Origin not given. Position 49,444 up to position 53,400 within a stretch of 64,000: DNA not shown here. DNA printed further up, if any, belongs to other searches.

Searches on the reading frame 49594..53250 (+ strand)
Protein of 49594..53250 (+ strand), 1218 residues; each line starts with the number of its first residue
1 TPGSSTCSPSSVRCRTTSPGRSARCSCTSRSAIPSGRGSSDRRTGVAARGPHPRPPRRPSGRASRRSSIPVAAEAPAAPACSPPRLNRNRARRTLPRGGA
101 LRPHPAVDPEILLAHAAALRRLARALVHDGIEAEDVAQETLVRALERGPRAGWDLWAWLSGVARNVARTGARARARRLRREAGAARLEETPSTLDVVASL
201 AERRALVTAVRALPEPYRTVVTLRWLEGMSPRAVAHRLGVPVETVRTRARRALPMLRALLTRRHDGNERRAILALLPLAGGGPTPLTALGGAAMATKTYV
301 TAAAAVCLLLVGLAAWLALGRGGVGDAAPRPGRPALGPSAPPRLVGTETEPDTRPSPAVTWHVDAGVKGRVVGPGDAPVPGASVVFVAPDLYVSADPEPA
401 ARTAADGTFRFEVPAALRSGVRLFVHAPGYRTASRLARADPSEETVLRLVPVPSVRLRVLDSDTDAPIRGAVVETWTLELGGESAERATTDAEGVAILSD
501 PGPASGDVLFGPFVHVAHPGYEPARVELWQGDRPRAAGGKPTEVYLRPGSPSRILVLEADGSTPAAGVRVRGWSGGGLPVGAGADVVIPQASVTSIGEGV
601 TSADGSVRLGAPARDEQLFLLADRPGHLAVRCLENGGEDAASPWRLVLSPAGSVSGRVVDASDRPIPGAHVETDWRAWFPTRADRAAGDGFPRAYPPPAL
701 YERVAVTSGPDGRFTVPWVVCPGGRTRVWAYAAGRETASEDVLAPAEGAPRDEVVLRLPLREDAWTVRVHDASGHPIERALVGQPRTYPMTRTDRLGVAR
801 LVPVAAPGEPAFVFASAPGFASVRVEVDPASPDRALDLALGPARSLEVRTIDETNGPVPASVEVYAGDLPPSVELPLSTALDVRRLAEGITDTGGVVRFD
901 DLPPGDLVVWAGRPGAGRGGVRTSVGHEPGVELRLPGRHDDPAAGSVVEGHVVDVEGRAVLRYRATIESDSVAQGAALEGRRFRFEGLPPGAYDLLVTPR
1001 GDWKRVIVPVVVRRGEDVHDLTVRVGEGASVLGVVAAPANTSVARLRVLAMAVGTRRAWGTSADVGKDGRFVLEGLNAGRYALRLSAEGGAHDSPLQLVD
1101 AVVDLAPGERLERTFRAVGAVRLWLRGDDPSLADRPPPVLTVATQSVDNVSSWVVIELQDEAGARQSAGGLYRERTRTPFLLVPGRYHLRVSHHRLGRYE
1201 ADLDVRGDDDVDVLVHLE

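Call 61: search_protein_families(library=pfam, proteins=[window:49594-53250:+], max_evalue=0.0001)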
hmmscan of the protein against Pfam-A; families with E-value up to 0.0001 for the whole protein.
window:49594-53250:+ (1218 aa): 4 families
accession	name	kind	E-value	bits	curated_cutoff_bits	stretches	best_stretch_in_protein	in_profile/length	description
PF13620.12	CarboxypepD_reg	-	2.2e-37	127.7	32.3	2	367-446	2-76/82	Carboxypeptidase regulatory-like domain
PF08281.18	Sigma70_r4_2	-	4.9e-11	42.5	25.7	1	204-253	2-51/54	Sigma-70, region 4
PF04542.20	Sigma70_r2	-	8.8e-09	35.5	24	1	114-177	4-71/71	Sigma-70 region 2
PF04545.22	Sigma70_r4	-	1.8e-08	34.2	24.1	1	211-257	3-49/50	Sigma-70, region 4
